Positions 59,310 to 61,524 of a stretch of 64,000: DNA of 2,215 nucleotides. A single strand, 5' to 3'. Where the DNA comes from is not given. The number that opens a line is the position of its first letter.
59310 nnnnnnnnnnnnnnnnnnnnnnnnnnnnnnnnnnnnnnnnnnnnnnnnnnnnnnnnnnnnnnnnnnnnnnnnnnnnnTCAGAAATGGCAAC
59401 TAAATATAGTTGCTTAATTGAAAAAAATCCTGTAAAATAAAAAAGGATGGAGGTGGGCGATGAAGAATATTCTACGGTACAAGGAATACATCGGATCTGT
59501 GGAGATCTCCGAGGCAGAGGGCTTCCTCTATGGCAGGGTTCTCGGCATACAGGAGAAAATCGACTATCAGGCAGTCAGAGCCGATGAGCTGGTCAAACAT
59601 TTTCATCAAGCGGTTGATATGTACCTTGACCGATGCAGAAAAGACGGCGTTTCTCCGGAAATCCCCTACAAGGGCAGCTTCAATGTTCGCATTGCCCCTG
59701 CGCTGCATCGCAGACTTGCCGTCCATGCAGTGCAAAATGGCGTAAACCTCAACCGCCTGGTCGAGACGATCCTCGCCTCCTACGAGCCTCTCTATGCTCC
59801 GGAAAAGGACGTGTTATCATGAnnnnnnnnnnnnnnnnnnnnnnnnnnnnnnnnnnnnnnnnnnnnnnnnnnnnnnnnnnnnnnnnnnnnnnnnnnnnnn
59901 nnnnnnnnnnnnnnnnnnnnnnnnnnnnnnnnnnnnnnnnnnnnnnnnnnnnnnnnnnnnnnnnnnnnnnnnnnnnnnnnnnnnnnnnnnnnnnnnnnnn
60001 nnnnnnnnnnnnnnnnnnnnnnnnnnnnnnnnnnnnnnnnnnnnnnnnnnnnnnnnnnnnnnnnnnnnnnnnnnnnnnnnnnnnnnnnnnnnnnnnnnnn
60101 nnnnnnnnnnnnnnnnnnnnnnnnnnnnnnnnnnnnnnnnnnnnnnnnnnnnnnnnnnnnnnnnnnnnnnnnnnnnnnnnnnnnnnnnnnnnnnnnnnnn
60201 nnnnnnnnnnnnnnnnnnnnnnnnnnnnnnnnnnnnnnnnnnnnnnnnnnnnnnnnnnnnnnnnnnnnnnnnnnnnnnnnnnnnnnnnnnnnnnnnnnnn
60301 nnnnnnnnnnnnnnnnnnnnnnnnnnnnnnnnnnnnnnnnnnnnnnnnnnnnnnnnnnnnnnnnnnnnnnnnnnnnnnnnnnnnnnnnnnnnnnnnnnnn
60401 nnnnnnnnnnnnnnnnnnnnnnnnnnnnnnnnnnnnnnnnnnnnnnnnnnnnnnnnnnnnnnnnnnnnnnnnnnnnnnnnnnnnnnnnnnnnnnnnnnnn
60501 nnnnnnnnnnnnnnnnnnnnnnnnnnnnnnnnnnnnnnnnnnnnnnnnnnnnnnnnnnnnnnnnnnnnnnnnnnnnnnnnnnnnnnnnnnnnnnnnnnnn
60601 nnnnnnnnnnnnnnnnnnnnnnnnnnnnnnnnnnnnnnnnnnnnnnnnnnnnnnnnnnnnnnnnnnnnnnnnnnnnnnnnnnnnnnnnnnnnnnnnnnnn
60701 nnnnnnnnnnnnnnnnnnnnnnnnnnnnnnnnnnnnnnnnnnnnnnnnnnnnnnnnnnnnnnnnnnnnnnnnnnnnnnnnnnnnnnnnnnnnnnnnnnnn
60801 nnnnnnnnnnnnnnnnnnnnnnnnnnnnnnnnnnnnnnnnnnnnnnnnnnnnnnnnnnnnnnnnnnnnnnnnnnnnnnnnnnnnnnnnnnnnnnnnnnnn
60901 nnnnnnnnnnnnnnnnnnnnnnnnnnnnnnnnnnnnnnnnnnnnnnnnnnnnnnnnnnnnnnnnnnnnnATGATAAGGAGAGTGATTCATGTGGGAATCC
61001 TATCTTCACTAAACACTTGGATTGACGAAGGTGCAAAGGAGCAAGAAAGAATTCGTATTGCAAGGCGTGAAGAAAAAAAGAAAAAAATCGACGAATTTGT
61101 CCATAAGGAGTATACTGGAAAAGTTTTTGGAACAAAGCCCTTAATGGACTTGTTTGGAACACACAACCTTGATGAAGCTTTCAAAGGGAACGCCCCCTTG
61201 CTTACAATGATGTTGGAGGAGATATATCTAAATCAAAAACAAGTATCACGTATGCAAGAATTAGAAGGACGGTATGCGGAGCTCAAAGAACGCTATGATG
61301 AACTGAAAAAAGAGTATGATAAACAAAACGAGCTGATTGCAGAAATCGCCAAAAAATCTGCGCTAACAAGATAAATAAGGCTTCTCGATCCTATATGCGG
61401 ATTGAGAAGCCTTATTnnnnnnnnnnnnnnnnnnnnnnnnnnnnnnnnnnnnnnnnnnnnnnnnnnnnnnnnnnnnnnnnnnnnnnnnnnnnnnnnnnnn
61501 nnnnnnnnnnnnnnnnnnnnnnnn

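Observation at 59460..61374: HicB-family antitoxin coupled to a HipA-like kinase plus a third gene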

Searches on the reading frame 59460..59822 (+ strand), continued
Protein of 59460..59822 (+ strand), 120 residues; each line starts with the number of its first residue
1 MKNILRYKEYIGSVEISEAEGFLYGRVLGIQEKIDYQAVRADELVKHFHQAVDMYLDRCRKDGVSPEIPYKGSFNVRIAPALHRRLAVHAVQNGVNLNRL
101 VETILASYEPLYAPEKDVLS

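Call 57: find_encoding_contigs(protein=P0154, flank=3500, max_places=3)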
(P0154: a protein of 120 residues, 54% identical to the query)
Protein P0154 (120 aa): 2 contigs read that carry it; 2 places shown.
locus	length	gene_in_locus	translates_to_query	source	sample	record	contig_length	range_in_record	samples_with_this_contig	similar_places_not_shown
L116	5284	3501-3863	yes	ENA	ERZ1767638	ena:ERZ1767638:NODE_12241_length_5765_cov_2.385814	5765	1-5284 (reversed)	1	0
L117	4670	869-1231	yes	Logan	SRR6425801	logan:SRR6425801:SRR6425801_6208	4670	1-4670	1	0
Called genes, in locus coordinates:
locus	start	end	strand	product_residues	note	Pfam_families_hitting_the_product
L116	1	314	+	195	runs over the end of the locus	PF13328:HD_4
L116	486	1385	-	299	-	-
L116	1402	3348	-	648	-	PF01551:Peptidase_M23, PF04610:TrbL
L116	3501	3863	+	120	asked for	PF05534:HicB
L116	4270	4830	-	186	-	-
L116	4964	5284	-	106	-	?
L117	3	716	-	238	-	?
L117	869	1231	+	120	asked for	PF05534:HicB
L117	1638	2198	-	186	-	-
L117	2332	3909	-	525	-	PF04610:TrbL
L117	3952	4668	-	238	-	?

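Call 58: find_encoding_contigs(protein=P0148, flank=3500, max_places=3)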
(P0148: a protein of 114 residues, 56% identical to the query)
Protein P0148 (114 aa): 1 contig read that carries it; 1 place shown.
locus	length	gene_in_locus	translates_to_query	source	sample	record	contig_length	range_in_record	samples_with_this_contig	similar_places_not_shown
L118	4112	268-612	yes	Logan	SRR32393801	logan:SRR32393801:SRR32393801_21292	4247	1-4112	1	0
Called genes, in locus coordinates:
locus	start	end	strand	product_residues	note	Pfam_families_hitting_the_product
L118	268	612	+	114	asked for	PF05534:HicB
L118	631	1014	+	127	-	-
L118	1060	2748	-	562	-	PF04610:TrbL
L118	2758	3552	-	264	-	-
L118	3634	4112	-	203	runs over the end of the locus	?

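Call 89: search_protein_families(library=phrogs, proteins=[window:59460-59822:+], max_evalue=0.01)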
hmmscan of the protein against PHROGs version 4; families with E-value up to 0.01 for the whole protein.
window:59460-59822:+ (120 aa): 1 family
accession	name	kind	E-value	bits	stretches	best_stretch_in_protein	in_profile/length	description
phrog_9151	-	moron, auxiliary metabolic gene and host takeover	2.7e-32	112.5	1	1-106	1-106/119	HicB-like antitoxin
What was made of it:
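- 59460..59822 (+): HicB-family protein, 120 aa. N-terminal HicB/dsRBD-like domain (residues about 1-62), C-terminal ribbon-helix-helix (about 70-108) and a low-confidence (pLDDT <50) tail (114-120). PHROG 9151 E 2.7e-32 (call 89).
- Checked: PHROG 9151 'HicB-like antitoxin' gives E 2.7e-32 over residues 1-106 (call 89).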

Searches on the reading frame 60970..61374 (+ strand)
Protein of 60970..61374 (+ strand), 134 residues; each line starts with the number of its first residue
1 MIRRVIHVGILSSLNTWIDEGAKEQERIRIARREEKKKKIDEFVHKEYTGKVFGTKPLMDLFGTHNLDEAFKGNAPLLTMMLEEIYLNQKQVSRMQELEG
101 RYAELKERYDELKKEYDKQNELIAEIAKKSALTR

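Call 3: search_protein_families(library=pfam, proteins=[window:60970-61374:+], max_evalue=1)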
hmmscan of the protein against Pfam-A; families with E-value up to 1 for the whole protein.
window:60970-61374:+ (134 aa): 5 families
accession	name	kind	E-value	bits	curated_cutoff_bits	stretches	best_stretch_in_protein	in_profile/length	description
PF11266.14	Ald_deCOase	-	0.0087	16.4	28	1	34-90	120-179/218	Long-chain fatty aldehyde decarbonylase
PF13758.11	Prefoldin_3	-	0.051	14.1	23.4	1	89-129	1-41/99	Prefoldin subunit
PF19111.5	DUF5798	-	0.069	13.8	27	1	81-130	16-66/89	Family of unknown function (DUF5798)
PF12347.13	HJURP_C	-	0.11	12.8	22.7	1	97-117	18-38/60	Holliday junction regulator protein family C-terminal repeat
PF02096.25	60KD_IMP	-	0.29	11.6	35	1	85-129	20-61/163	60Kd inner membrane protein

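Call 4: search_protein_families(library=ncbifam, proteins=[window:60970-61374:+], max_evalue=1)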
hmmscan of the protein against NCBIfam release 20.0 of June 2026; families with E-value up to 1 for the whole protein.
window:60970-61374:+ (134 aa): 4 families
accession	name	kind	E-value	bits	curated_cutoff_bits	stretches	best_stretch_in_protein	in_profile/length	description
TIGR04059.1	Ald_deCOase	equivalog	0.0028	17.6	222.65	1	34-92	121-182/220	aldehyde oxygenase (deformylating)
NF041439.1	TraE_Enteroc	subfamily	0.037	14.5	100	1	94-128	51-85/99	type IV conjugative transfer system protein TraE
NF038265.1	phos_prot_SiaC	equivalog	0.084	12.9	150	1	74-128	52-108/122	biofilm regulation phosphoprotein SiaC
TIGR03592.1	yidC_oxa1_cterm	subfamily_domain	0.43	10.6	84.3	1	88-129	24-62/191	membrane protein insertase YidC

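Call 6: search_protein_families(library=padloc, proteins=[window:60970-61374:+], max_evalue=1)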
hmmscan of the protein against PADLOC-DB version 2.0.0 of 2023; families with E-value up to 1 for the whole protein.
window:60970-61374:+ (134 aa): 1 family
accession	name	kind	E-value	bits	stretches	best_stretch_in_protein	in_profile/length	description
PDLC03859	LmuB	-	0.011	13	1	24-127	403-476/611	-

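Call 33: find_homologous_proteins(query=window:60991-61374:+, max_evalue=0.001)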
Query window:60991-61374:+ (127 aa): 42 proteins with E <= 0.001 among 55 candidates.
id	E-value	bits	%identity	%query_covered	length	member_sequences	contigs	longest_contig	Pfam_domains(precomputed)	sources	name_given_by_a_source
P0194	7.0e-75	267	99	100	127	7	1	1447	-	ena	-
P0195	4.0e-60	219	83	100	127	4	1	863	-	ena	-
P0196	1.8e-34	136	100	51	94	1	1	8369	-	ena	-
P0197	1.4e-28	117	53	100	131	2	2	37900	-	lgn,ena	-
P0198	2.6e-28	117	54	100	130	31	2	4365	-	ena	-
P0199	6.4e-28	115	51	100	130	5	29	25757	-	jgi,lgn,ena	jgi:hypothetical protein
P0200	1.1e-27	115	51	100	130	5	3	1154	-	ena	-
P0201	2.3e-27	114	54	100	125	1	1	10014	-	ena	-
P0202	3.8e-27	113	53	100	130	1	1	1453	-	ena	-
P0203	6.6e-27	112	53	100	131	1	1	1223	-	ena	-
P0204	1.4e-26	111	52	100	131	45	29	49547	-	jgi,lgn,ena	-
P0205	3.8e-26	110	51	100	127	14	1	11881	-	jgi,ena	-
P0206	4.8e-26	109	50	100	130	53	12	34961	-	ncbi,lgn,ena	-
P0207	8.7e-26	108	50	100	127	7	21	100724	-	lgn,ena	-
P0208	9.8e-26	108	50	100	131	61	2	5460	-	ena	-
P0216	4.7e-24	103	52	100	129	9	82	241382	-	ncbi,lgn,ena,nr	nr:hypothetical protein [uncultured Selenomonas sp.]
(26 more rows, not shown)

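Call 34: find_encoding_contigs(protein=P0216, flank=3500, max_places=6)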
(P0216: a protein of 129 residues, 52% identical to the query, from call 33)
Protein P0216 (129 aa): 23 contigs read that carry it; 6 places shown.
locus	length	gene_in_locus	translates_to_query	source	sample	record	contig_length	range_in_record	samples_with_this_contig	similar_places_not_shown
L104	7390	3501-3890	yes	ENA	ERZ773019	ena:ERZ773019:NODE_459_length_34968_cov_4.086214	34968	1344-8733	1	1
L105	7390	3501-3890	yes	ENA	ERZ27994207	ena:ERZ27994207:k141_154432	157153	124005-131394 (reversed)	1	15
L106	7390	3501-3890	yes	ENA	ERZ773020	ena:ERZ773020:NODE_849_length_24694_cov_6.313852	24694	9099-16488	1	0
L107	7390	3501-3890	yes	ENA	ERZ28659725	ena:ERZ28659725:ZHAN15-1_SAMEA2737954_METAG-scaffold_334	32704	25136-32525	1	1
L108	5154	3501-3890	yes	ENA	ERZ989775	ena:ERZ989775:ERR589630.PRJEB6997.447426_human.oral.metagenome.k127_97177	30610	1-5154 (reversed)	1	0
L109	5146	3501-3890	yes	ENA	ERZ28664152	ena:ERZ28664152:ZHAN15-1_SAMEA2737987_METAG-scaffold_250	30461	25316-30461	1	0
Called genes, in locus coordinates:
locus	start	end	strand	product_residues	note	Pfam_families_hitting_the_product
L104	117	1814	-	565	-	PF01551:Peptidase_M23, PF04610:TrbL (weak)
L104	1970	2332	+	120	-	PF05534:HicB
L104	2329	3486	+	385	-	-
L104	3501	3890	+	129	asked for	-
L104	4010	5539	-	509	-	PF04610:TrbL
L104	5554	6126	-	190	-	-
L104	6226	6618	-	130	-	-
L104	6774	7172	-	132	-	PF01464:SLT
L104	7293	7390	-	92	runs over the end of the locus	-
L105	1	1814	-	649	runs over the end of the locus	PF01551:Peptidase_M23, PF04610:TrbL (weak)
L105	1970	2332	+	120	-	PF05534:HicB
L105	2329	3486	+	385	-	-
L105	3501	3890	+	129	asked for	-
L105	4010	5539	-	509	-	PF04610:TrbL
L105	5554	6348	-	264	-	-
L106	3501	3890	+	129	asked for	-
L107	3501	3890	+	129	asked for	-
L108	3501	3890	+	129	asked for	-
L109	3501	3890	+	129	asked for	-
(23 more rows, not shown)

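Call 35: find_encoding_contigs(protein=P0204, flank=3500, max_places=6)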
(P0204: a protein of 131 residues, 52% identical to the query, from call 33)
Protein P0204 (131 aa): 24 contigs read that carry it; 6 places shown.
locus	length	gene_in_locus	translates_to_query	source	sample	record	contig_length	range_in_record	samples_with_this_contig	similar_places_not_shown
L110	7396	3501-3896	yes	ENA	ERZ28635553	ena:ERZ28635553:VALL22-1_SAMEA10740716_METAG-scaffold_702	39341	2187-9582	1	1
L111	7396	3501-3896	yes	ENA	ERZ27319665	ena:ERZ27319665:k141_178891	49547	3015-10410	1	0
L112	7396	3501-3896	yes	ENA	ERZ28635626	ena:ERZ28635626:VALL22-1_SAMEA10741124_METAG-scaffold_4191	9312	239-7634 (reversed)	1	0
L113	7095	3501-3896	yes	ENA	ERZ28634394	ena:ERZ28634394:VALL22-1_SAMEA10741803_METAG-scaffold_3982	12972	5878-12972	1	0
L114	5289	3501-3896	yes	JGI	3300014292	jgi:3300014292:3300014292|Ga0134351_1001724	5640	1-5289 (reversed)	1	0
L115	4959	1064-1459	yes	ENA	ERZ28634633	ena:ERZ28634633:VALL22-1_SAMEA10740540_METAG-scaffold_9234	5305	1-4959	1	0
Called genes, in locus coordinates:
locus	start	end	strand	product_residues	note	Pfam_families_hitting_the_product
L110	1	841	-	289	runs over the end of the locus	-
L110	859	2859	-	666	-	PF01551:Peptidase_M23, PF04610:TrbL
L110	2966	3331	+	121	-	PF05534:HicB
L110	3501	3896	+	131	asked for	-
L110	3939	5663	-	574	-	PF04610:TrbL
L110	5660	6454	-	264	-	-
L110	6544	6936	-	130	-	-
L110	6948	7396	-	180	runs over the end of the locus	PF01464:SLT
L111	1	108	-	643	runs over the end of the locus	-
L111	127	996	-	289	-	-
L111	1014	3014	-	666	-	PF01551:Peptidase_M23, PF04610:TrbL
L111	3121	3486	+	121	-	PF05534:HicB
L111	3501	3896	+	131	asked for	-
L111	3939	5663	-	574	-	PF04610:TrbL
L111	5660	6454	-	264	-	-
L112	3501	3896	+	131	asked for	-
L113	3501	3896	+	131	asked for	-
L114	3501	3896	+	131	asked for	-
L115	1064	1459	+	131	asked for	-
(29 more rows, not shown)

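Call 66: search_solved_structures(query=A6, max_evalue=10)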
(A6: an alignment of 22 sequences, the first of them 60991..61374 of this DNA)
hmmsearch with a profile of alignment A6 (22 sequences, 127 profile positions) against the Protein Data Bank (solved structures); distinct sequences matched with E-value up to 10: 9.
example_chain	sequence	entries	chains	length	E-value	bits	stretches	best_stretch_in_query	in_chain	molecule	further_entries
4ll8_E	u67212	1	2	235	0.003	21.3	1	86-124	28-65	SWI5-dependent HO expression protein 3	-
4ll7_A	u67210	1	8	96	0.036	17.7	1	86-115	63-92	SWI5-dependent HO expression protein 3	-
7o92_A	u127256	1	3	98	0.11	16.2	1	5-94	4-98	hypothetical protein UY81_C0065G0003 residues 18-54 from Candidatus Giovannonibacteria bac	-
9qq4_A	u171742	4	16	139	0.22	15.2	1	23-67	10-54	Bacterioferritin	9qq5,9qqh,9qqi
8h0g_A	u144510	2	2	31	0.39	14.4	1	17-39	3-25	AQEE-30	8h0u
8yt8_C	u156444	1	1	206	0.85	13.3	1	35-86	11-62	Dystrobrevin alpha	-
4iuy_A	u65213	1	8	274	1.1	13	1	22-67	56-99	Short chain dehydrogenase/reductase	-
5apz_A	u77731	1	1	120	1.6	12.5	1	7-96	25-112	GENERAL CONTROL PROTEIN GCN4, NOR1 TCAR0761, GENERAL CONTROL PROTEIN GCN4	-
2mi7_A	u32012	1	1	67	3.5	11.3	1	95-115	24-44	de novo protein a3Y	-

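Call 73: search_protein_representatives(alignment_id=A6)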
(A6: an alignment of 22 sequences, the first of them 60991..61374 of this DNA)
Query: 22 sequences, 127 profile positions. Proteins with E-value up to 0.001 (for the whole library): 36; up to 1e-10: 13; up to 1e-30: 3. The best 36 are listed.
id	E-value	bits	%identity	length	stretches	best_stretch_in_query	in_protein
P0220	8.6e-54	197.6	-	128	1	1-127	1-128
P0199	1.6e-46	174.1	-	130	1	1-127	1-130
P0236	6.0e-35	136.7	-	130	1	1-127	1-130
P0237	5.2e-28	114.3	-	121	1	1-119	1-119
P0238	1.7e-27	112.6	-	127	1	1-122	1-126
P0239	1.3e-22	96.8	-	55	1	73-127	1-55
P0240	7.0e-22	94.4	-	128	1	1-122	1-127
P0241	1.1e-17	80.9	-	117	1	47-126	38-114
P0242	2.2e-15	73.4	-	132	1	1-122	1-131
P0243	4.2e-14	69.3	-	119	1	1-117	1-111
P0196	2.8e-13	66.6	-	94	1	1-71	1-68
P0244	4.0e-12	62.9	-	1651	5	48-84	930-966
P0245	5.4e-11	59.2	-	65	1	1-47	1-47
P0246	2.5e-09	53.9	-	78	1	2-45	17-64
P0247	1.3e-08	51.5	-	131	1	16-127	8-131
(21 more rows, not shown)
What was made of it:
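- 60991..61374 (+): ORF3, 127 aa (GTG start, RBS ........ at 60975-60982). Charged N-terminal half and a conserved C-terminal heptad-like segment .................. A backbone gene of the element, function unknown. 42 clusters (call 33) and 36 representatives in 1.8e9 proteins (call 73).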

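Call 89: search_protein_families(library=phrogs, proteins=[window:60991-61374:+], max_evalue=0.01)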
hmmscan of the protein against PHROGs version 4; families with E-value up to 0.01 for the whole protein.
window:60991-61374:+ (127 aa): 0 families
